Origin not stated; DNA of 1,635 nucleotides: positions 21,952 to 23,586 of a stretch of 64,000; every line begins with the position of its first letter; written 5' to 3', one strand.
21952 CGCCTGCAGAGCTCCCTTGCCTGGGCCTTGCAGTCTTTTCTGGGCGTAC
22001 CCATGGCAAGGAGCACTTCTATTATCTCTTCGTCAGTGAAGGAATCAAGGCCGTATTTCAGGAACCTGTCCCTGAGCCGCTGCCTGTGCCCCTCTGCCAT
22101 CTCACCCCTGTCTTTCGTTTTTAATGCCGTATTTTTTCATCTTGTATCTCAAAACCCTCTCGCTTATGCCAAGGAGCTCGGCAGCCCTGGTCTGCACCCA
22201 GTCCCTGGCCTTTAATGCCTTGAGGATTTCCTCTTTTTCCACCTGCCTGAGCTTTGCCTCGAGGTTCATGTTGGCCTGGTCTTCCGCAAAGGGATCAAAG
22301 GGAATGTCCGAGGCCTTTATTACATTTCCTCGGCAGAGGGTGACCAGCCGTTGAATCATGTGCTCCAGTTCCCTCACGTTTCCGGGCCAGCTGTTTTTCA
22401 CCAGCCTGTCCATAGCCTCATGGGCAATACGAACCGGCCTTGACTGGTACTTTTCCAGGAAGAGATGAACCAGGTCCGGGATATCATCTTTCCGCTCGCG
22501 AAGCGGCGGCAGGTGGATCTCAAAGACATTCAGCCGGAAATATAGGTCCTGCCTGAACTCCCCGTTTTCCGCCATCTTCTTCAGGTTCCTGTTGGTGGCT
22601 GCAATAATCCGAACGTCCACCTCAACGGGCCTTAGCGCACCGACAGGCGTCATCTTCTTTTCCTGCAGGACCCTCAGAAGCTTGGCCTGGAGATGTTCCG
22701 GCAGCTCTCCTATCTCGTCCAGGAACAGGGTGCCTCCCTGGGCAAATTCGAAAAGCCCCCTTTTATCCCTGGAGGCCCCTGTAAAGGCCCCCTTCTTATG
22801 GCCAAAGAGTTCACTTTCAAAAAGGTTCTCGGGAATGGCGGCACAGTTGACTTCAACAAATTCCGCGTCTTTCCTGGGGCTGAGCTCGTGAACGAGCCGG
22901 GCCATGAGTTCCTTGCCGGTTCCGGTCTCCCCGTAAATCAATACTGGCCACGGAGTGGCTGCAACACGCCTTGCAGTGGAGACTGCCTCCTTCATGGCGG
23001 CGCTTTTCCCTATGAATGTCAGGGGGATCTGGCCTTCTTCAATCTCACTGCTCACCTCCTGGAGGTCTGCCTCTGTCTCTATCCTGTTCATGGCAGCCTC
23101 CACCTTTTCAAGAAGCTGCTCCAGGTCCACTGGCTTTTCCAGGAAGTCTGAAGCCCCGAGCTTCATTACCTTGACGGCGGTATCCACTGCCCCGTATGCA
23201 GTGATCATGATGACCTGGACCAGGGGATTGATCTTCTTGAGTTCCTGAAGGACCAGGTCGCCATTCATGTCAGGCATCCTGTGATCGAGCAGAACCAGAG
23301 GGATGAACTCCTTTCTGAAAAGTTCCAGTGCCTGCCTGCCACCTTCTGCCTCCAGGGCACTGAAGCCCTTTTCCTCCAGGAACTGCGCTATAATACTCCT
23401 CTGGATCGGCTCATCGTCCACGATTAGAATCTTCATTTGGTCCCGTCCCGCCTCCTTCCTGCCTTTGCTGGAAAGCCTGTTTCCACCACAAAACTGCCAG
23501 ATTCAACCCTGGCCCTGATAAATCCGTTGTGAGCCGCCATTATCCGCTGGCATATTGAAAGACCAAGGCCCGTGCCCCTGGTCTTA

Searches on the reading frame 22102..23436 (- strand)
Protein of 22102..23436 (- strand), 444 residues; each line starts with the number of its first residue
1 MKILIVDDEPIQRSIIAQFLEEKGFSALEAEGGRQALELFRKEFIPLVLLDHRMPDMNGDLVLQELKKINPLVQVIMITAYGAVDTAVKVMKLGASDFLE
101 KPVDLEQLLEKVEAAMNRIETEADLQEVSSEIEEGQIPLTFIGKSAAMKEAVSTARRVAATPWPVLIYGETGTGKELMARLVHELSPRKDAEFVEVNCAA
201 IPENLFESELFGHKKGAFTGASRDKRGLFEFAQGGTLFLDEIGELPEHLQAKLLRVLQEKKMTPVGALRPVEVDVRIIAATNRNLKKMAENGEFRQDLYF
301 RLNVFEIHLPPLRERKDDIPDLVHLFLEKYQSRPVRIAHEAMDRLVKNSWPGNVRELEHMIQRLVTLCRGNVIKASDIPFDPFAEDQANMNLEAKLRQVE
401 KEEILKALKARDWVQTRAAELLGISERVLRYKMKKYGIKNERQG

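Call 3: search_protein_families(library=pfam, proteins=[window:22102-23436:-], max_evalue=0.01)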
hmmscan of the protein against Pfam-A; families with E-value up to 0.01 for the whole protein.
window:22102-23436:- (444 aa): 11 families
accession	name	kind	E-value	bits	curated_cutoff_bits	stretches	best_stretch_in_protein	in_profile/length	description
PF00158.32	Sigma54_activat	-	5e-74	248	20.2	1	142-308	2-168/168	Sigma-54 interaction domain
PF00072.30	Response_reg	-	8.3e-31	106.9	30.2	1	3-113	1-111/111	Response regulator receiver domain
PF14532.12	Sigma54_activ_2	-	6.2e-24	85.3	25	1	142-312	1-138/138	Sigma-54 interaction domain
PF25601.1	AAA_lid_14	-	3.7e-22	78.4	27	1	313-388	1-80/87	AAA+ ATPase lid domain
PF02954.25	HTH_8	-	5.7e-15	55.2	22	1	396-436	2-42/42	Bacterial regulatory protein, Fis family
PF07728.20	AAA_5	-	3.5e-10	40.5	22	1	164-285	1-125/139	AAA domain (dynein-related subfamily)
PF00004.35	AAA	-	3.2e-07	31.3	21.2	1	165-286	1-112/131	ATPase family associated with various cellular activities (AAA)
PF01078.27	Mg_chelatase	-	3.1e-05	23.9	20.3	1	158-269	17-142/207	Magnesium chelatase, subunit ChlI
PF07724.20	AAA_2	-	0.00074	20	27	1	165-293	6-135/166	AAA domain (Cdc48 subfamily)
PF07726.17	AAA_3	-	0.0037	17.6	27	1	165-282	2-111/131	ATPase family associated with various cellular activities (AAA)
PF13191.12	AAA_16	-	0.0066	17.4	32.6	0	142-204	3-64/167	AAA ATPase domain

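Call 18: find_homologous_proteins(query=window:22102-23436:-, max_evalue=1e-60)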
Query window:22102-23436:- (444 aa): 7927 proteins with E <= 1e-60 among 8000 candidates; the best 120 are listed.
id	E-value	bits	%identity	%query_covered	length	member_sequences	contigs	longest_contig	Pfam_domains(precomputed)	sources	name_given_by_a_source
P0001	3.4e-287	970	100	100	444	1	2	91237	PF00158.33,PF25601.2,PF02954.26,PF00004.36,PF14532.13,PF07728.21,PF00072.31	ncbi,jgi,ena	-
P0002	2.1e-281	951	98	100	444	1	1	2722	PF00158.33,PF25601.2,PF02954.26,PF00004.36,PF14532.13,PF07728.21,PF00072.31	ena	-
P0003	1.2e-245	833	86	100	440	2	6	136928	PF00158.33,PF25601.2,PF02954.26,PF00004.36,PF14532.13,PF07728.21,PF00072.31,PF01078.28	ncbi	-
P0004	6.1e-245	831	85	100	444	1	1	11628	PF00158.33,PF25601.2,PF02954.26,PF00004.36,PF14532.13,PF07728.21,PF00072.31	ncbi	-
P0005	2.9e-241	819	84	100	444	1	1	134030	PF00158.33,PF25601.2,PF02954.26,PF00004.36,PF14532.13,PF07728.21,PF00072.31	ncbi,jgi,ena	-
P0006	7.5e-237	804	82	100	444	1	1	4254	PF00158.33,PF25601.2,PF02954.26,PF00004.36,PF14532.13,PF07728.21,PF00072.31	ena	-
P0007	6.8e-236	801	81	100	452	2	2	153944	PF00158.33,PF25601.2,PF02954.26,PF00004.36,PF14532.13,PF07728.21,PF00072.31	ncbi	-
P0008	5.2e-234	795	81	100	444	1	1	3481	PF00158.33,PF25601.2,PF02954.26,PF00004.36,PF14532.13,PF07728.21,PF00072.31,PF01078.28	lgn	-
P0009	1.2e-231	787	81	100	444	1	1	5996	PF00158.33,PF25601.2,PF02954.26,PF00004.36,PF14532.13,PF07728.21,PF00072.31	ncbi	-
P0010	1.3e-214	731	74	99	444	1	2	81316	PF00158.33,PF25601.2,PF02954.26,PF00004.36,PF14532.13,PF07728.21,PF00072.31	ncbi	-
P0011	1.8e-214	731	74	99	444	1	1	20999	PF00158.33,PF25601.2,PF02954.26,PF00004.36,PF14532.13,PF07728.21,PF00072.31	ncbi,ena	-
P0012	1.5e-213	728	74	99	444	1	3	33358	PF00158.33,PF25601.2,PF02954.26,PF00004.36,PF14532.13,PF07728.21,PF00072.31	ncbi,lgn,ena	-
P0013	1.6e-213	727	74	99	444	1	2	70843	PF00158.33,PF25601.2,PF02954.26,PF00004.36,PF14532.13,PF07728.21,PF00072.31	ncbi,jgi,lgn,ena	-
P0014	3.8e-197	673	69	99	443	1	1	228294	PF00158.33,PF25601.2,PF02954.26,PF00004.36,PF14532.13,PF07728.21,PF00072.31,PF01078.28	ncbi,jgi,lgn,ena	-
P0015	2.2e-190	651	67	99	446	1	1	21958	PF00158.33,PF07724.21,PF25601.2,PF02954.26,PF00004.36,PF14532.13,PF07728.21,PF00072.31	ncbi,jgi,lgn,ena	-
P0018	4.5e-189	647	64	100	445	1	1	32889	PF00158.33,PF25601.2,PF02954.26,PF00004.36,PF14532.13,PF07728.21,PF00072.31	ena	-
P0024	5.9e-181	620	63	99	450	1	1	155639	PF00158.33,PF25601.2,PF02954.26,PF00004.36,PF14532.13,PF07728.21,PF00072.31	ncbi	-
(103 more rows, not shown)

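Call 19: find_encoding_contigs(protein=P0003, flank=10000, max_places=1)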
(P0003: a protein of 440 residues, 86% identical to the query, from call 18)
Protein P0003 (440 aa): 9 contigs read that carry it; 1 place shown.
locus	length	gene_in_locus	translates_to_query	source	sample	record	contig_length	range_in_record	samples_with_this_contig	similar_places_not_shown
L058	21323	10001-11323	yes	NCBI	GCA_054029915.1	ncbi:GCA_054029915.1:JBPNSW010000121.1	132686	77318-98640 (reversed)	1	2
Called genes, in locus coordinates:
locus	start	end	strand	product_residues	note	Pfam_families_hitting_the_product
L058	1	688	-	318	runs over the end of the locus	PF01699:Na_Ca_ex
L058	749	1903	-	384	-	PF02746:MR_MLE_N (faint), PF13378:MR_MLE_C, PF07476:MAAL_C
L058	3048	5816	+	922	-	PF01590:GAF, PF13185:GAF_2, PF13492:GAF_3, PF00989:PAS (weak), PF13426:PAS_9, PF00512:HisKA, PF02518:HATPase_c, PF00072:Response_reg, +1 more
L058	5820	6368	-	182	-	PF13441:Gly-zipper_YMGG (weak), PF13436:Gly-zipper_OmpA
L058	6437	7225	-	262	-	PF09968:DUF2202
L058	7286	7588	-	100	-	-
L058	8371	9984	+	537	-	PF00512:HisKA, PF02518:HATPase_c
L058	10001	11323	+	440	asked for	PF00072:Response_reg, PF00158:Sigma54_activat, PF01078:Mg_chelatase (faint), PF14532:Sigma54_activ_2, PF00004:AAA (weak), PF07728:AAA_5, PF25601:AAA_lid_14, PF02954:HTH_8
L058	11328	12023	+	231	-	PF20582:UPF0758_N, PF04002:RadC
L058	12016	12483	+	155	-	PF00383:dCMP_cyt_deam_1, PF14437:MafB19-deam, PF14439:Bd3614-deam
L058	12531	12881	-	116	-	PF07963:N_methyl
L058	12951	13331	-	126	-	PF07963:N_methyl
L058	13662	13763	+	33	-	-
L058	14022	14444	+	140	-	PF13690:CheX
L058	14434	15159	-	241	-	PF00215:OMPdecase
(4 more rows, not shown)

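Call 20: find_encoding_contigs(protein=P0005, flank=10000, max_places=1)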
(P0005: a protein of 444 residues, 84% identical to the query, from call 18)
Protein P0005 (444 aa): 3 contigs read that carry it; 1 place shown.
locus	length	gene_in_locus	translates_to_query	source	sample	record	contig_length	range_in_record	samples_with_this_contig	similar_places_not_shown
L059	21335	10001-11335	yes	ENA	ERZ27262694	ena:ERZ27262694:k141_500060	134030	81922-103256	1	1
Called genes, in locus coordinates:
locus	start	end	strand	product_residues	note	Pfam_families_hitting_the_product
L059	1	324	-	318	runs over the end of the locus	PF01699:Na_Ca_ex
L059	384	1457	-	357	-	PF02746:MR_MLE_N, PF13378:MR_MLE_C, PF07476:MAAL_C (weak)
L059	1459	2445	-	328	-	PF03279:Lip_A_acyltrans (weak)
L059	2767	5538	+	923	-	PF11849:DUF3369 (faint), PF01590:GAF, PF13185:GAF_2, PF13492:GAF_3, PF13426:PAS_9, PF00512:HisKA, PF02518:HATPase_c, PF00072:Response_reg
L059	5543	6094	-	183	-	PF13441:Gly-zipper_YMGG, PF13436:Gly-zipper_OmpA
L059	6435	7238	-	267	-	PF09968:DUF2202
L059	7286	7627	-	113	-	-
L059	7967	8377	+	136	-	-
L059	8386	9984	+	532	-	PF14501:HATPase_c_5 (faint), PF00512:HisKA, PF02518:HATPase_c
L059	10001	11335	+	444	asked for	PF00072:Response_reg, PF00158:Sigma54_activat, PF14532:Sigma54_activ_2, PF00004:AAA (weak), PF07728:AAA_5, PF25601:AAA_lid_14, PF02954:HTH_8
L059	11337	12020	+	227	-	PF20582:UPF0758_N, PF04002:RadC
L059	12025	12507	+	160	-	PF00383:dCMP_cyt_deam_1, PF14437:MafB19-deam, PF14439:Bd3614-deam (weak)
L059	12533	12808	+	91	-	-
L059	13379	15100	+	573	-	PF05496:RuvB_N (weak), PF13177:DNA_pol3_delta2, PF13401:AAA_22 (weak), PF00004:AAA, PF07728:AAA_5, PF22608:DNAX_ATPase_lid, PF12169:DNA_pol3_gamma3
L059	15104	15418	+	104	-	PF02575:YbaB_DNA_bd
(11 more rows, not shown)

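Call 21: find_encoding_contigs(protein=P0007, flank=10000, max_places=1)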
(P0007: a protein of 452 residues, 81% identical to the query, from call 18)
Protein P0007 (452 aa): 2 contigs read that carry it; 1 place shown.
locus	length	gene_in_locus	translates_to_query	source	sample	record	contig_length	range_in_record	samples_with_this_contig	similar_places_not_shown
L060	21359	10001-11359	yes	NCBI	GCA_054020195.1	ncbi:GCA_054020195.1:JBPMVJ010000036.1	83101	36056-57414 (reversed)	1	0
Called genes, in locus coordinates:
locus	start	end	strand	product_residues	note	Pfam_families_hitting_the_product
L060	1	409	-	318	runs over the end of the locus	PF01699:Na_Ca_ex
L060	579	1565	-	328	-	PF13378:MR_MLE_C, PF07476:MAAL_C (weak)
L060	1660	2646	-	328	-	PF03279:Lip_A_acyltrans (weak)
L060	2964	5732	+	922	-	PF01590:GAF, PF13185:GAF_2, PF13492:GAF_3, PF00989:PAS (weak), PF13426:PAS_9, PF00512:HisKA, PF02518:HATPase_c, PF00072:Response_reg, +3 more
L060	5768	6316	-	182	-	PF13441:Gly-zipper_YMGG, PF13436:Gly-zipper_OmpA, PF13488:Gly-zipper_Omp (weak)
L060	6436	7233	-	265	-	PF09968:DUF2202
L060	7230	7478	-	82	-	-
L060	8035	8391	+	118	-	-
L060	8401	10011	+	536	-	PF00512:HisKA, PF02518:HATPase_c, PF14501:HATPase_c_5 (weak)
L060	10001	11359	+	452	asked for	PF00072:Response_reg, PF00158:Sigma54_activat, PF14532:Sigma54_activ_2, PF00004:AAA (weak), PF07728:AAA_5, PF25601:AAA_lid_14, PF02954:HTH_8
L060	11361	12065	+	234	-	PF20582:UPF0758_N, PF04002:RadC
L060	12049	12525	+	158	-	PF00383:dCMP_cyt_deam_1, PF14437:MafB19-deam, PF14439:Bd3614-deam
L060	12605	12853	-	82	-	-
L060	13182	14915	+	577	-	PF05496:RuvB_N (weak), PF13177:DNA_pol3_delta2, PF13401:AAA_22 (weak), PF00004:AAA, PF07728:AAA_5 (weak), PF22608:DNAX_ATPase_lid, PF12169:DNA_pol3_gamma3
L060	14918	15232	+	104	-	PF02575:YbaB_DNA_bd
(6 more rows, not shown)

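Call 22: find_encoding_contigs(protein=P0010, flank=10000, max_places=1)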
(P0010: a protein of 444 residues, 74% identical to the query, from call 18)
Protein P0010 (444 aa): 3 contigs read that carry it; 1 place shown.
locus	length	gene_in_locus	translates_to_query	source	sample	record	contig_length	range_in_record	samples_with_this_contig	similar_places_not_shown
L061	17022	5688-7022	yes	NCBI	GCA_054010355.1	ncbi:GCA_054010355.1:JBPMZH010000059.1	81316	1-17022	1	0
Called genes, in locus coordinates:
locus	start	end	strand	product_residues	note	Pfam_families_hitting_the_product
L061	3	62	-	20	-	?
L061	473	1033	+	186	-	PF04366:Ysc84 (weak)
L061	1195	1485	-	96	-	PF20657:DUF6811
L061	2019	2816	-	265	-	PF09968:DUF2202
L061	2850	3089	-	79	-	-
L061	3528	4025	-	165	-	-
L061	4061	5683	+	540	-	PF00512:HisKA, PF02518:HATPase_c, PF14501:HATPase_c_5 (weak)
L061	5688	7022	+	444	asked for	PF00072:Response_reg, PF00158:Sigma54_activat, PF14532:Sigma54_activ_2, PF00004:AAA (weak), PF07728:AAA_5, PF25601:AAA_lid_14, PF02954:HTH_8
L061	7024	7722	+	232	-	PF20582:UPF0758_N, PF04002:RadC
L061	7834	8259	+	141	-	-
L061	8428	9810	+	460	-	PF10082:BBP2_2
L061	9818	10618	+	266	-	PF02563:Poly_export, PF10531:SLBB (weak), PF22461:SLBB_2, PF10531:SLBB, PF22461:SLBB_2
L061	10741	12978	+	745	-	PF02706:Wzz, PF13807:GNVR, PF01656:CbiA, PF06564:CBP_BcsQ (weak), PF10609:ParA, PF13614:AAA_31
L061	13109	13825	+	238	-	PF19567:CpsB_CapC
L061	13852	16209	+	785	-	PF04932:Wzy_C, PF13431:TPR_17 (faint), PF13414:TPR_11 (faint), PF14559:TPR_19 (faint), PF07719:TPR_2 (faint)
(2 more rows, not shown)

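Call 23: find_encoding_contigs(protein=P0014, flank=10000, max_places=1)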
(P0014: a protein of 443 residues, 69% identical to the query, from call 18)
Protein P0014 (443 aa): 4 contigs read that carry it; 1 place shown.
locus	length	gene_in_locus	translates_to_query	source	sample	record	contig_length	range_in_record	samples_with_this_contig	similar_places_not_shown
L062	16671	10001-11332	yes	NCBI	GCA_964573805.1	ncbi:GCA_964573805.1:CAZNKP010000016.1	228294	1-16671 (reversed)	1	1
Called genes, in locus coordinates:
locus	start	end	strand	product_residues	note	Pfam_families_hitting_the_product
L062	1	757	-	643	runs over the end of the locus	PF03600:CitMHS, PF02080:TrkA_C, PF03600:CitMHS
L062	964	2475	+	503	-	PF00209:SNF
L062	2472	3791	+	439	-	PF05496:RuvB_N, PF13191:AAA_16 (faint), PF07728:AAA_5 (weak), PF13401:AAA_22 (faint), PF00004:AAA, PF16193:AAA_assoc_2, PF12002:MgsA_C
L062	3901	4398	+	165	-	-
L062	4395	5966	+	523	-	PF00989:PAS (weak), PF13188:PAS_8 (faint), PF08448:PAS_4 (weak), PF13426:PAS_9, PF00512:HisKA, PF02518:HATPase_c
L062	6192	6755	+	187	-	PF02283:CobU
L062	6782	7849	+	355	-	PF02277:DBI_PRT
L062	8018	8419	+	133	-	-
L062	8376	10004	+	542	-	PF00512:HisKA, PF02518:HATPase_c, PF14501:HATPase_c_5 (weak)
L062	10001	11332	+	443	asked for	PF00072:Response_reg, PF00158:Sigma54_activat, PF01078:Mg_chelatase (faint), PF14532:Sigma54_activ_2, PF00004:AAA (weak), PF07728:AAA_5, PF25601:AAA_lid_14, PF02954:HTH_8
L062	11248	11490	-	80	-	-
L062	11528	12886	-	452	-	PF02308:MgtC, PF13194:DUF4010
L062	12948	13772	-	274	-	-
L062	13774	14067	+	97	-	-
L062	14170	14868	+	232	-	PF03548:LolA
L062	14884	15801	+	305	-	PF02445:NadA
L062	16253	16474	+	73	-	-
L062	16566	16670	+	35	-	?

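Call 24: find_encoding_contigs(protein=P0015, flank=10000, max_places=1)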
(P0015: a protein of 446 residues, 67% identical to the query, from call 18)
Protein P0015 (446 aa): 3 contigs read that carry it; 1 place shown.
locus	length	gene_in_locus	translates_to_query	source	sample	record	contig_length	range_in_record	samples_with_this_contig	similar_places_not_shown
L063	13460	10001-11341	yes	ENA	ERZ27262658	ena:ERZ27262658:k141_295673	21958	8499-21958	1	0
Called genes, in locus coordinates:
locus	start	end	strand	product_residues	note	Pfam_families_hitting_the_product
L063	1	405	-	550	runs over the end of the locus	PF11853:DUF3373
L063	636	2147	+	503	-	PF00209:SNF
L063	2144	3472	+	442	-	PF05496:RuvB_N, PF13191:AAA_16 (faint), PF07728:AAA_5 (weak), PF13401:AAA_22 (faint), PF00004:AAA, PF16193:AAA_assoc_2, PF12002:MgsA_C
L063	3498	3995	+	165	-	-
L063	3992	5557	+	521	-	PF00989:PAS, PF13188:PAS_8 (faint), PF08448:PAS_4, PF13426:PAS_9, PF00512:HisKA, PF02518:HATPase_c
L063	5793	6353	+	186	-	PF02283:CobU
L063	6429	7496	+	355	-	PF02277:DBI_PRT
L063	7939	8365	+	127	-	-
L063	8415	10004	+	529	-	PF00512:HisKA, PF02518:HATPase_c, PF14501:HATPase_c_5 (weak)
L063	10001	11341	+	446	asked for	PF00072:Response_reg, PF00158:Sigma54_activat, PF14532:Sigma54_activ_2, PF00004:AAA (weak), PF07724:AAA_2 (weak), PF07728:AAA_5, PF25601:AAA_lid_14, PF02954:HTH_8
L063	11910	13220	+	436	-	PF03446:NAD_binding_2 (faint), PF03721:UDPG_MGDP_dh_N, PF03807:F420_oxidored (faint), PF00984:UDPG_MGDP_dh, PF03720:UDPG_MGDP_dh_C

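Call 25: find_encoding_contigs(protein=P0018, flank=10000, max_places=1)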
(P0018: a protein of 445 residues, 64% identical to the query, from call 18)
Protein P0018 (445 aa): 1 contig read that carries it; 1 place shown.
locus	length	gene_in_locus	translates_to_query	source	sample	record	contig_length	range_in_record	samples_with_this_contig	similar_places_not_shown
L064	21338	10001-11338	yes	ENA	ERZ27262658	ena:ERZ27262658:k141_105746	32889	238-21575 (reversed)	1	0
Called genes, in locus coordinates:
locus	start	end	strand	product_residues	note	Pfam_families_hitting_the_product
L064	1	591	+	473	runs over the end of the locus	PF10396:TrmE_N, PF12631:MnmE_helical, PF03193:RsgA_GTPase (faint), PF00350:Dynamin_N (faint), PF01926:MMR_HSR1, PF02421:FeoB_N, PF00009:GTP_EFTU (weak)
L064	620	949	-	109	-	PF02699:YajC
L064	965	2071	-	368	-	PF01702:TGT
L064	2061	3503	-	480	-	PF01225:Mur_ligase, PF08245:Mur_ligase_M, PF02875:Mur_ligase_C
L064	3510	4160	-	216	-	PF00702:Hydrolase, PF13419:HAD_2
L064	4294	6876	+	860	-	PF02861:Clp_N, PF13191:AAA_16, PF23569:NBD_SMAX1, PF00004:AAA, PF17871:AAA_lid_9, PF00004:AAA, PF07724:AAA_2, PF07728:AAA_5, +12 more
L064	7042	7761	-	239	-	PF09968:DUF2202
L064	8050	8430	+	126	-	-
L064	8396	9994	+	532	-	PF00512:HisKA, PF02518:HATPase_c, PF14501:HATPase_c_5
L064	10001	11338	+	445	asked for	PF00072:Response_reg, PF00158:Sigma54_activat, PF14532:Sigma54_activ_2, PF00004:AAA (weak), PF07728:AAA_5, PF25601:AAA_lid_14, PF02954:HTH_8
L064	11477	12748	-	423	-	PF02308:MgtC, PF13194:DUF4010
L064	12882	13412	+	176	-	PF07638:Sigma70_ECF (weak), PF04542:Sigma70_r2, PF08281:Sigma70_r4_2, PF04545:Sigma70_r4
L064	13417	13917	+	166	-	-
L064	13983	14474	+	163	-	-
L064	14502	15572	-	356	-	PF02277:DBI_PRT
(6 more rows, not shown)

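Call 26: find_encoding_contigs(protein=P0024, flank=10000, max_places=1)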
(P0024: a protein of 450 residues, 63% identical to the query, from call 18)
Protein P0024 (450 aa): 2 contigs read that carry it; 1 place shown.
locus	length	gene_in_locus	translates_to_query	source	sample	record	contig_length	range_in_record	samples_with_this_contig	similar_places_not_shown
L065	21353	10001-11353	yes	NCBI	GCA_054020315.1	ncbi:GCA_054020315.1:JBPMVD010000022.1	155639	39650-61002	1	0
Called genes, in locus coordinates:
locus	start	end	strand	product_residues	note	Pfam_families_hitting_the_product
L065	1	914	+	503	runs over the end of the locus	PF00209:SNF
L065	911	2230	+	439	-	PF05496:RuvB_N, PF13191:AAA_16 (faint), PF07728:AAA_5 (faint), PF13173:AAA_14 (weak), PF13401:AAA_22 (faint), PF00004:AAA, PF16193:AAA_assoc_2, PF12002:MgsA_C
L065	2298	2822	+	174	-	-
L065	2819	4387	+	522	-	PF00989:PAS (weak), PF13188:PAS_8 (faint), PF08448:PAS_4, PF13426:PAS_9, PF00512:HisKA, PF02518:HATPase_c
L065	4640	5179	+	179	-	PF02283:CobU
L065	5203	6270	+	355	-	PF02277:DBI_PRT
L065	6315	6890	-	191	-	PF13441:Gly-zipper_YMGG, PF13436:Gly-zipper_OmpA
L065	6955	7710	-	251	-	PF09968:DUF2202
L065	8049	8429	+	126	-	-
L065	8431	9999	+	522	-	PF14501:HATPase_c_5 (faint), PF00512:HisKA, PF02518:HATPase_c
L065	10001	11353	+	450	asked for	PF00072:Response_reg, PF00158:Sigma54_activat, PF14532:Sigma54_activ_2, PF00004:AAA (faint), PF07728:AAA_5 (weak), PF25601:AAA_lid_14, PF02954:HTH_8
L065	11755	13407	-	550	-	-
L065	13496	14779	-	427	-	PF02308:MgtC, PF13194:DUF4010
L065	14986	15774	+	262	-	PF00753:Lactamase_B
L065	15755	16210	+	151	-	PF03479:PCC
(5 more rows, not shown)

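Call 33: search_solved_structures(query=window:22102-23436:-, max_evalue=1e-40)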
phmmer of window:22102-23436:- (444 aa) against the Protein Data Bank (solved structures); distinct sequences matched with E-value up to 1e-40: 35.
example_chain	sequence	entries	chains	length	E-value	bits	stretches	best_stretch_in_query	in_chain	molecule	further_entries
4l4u_A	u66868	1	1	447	1.3e-102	347.1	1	1-438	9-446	Transcriptional regulator (NtrC family)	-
1ny5_A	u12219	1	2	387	6.7e-95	321.8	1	1-376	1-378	transcriptional regulator (NtrC family)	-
3dzd_A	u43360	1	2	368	7e-94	318.4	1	2-374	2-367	Transcriptional regulator (NtrC family)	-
5ep0_A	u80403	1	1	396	9.4e-81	275.2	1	2-379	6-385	Putative repressor protein luxO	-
9qq6_C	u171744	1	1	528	2.4e-78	267.3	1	141-438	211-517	Nif-specific regulatory protein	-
1ojl_A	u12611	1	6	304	1.8e-73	251.2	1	141-433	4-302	TRANSCRIPTIONAL REGULATORY PROTEIN ZRAR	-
8p53_C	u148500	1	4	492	2.1e-73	251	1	3-401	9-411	Transcriptional regulator FleQ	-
8pb9_D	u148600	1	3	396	5.7e-71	243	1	2-379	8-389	Transcriptional regulator FleQ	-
5exx_A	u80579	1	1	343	8.3e-71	242.4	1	140-402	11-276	Transcriptional regulator FleQ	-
6jdi_A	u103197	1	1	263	1.6e-70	241.5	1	139-379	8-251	Nitrogen assimilation regulatory protein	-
1ny6_A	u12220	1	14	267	3.2e-70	240.5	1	141-376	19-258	transcriptional regulator (NtrC family)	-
4ly6_A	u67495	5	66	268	3.2e-70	240.5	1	141-376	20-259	Transcriptional regulator (NtrC family)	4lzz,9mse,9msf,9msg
6j7e_A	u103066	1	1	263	7.7e-70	239.2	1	139-379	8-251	Nitrogen assimilation regulatory protein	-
7ejw_C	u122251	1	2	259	9e-70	239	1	139-379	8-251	Transcriptional regulator FleQ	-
5exp_A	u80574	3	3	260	1e-69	238.9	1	140-379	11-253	Transcriptional regulator FleQ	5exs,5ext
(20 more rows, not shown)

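Call 37: search_protein_families(library=ncbifam, proteins=[window:22102-23436:-], max_evalue=0.1)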
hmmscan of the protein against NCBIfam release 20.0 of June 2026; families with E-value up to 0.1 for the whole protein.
window:22102-23436:- (444 aa): 132 families (the best 25 are shown)
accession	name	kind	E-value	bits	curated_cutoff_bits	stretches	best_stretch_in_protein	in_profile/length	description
NF008469.0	PRK11361.1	equivalog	1.7e-124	416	714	1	2-439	6-457/461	acetoacetate metabolism transcriptional regulator AtoC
TIGR01818.1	ntrC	equivalog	1.1e-116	390.3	558.6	1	3-382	1-381/463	nitrogen regulation protein NR(I)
TIGR02915.1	PEP_resp_reg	equivalog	5.9e-114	381.3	502.6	1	3-439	1-445/445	PEP-CTERM-box response regulator transcription factor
TIGR01817.1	nifA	equivalog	1.4e-112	377.2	528.85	2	121-381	176-441/534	nif-specific transcriptional activator NifA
NF041552.1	TF_PrdR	equivalog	2e-108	363.2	795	1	105-437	237-577/577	sigma-54 dependent transcriptional regulator PrdR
NF007689.0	PRK10365.1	equivalog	9.9e-108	360.7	760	1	2-433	7-439/441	sigma-54-dependent response regulator transcription factor ZraR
NF011695.0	PRK15115.1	equivalog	2.8e-104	349.4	763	1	2-431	8-430/445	two-component system response regulator GlrR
NF038308.1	RNA_repair_RtcR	equivalog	8.6e-104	348.2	650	1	84-439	123-519/530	RNA repair transcriptional activator RtcR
NF041946.1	LuxO_transreg_Vib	equivalog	1.5e-99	333.9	800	1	30-380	26-378/463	quorum-sensing sigma-54 dependent transcriptional regulator LuxO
NF003451.0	PRK05022.1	equivalog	3.7e-99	332.8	476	1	114-439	163-511/512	nitric oxide reductase transcriptional regulator NorR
NF008176.1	PRK10923.1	equivalog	1.5e-96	323.9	620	1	2-391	5-394/469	nitrogen regulation protein NR(I)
NF049963.1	RespRegFlgRCampy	domain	1.5e-96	323.9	750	1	1-437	1-428/429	fla regulon two-component system response regulator FlgR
NF051870.1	NAssimRespRegNtrX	equivalog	3.9e-96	322.7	600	1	2-392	3-390/452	nitrogen assimilation response regulator NtrX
NF050807.1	TransRegFlbDCaul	equivalog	1.5e-95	320.8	750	1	1-437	1-439/454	sigma-54-dependent transcriptional regulator FlbD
NF011958.0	PRK15429.1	equivalog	1.7e-87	294.6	830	1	141-441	381-689/692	formate hydrogenlyase transcriptional activator FlhA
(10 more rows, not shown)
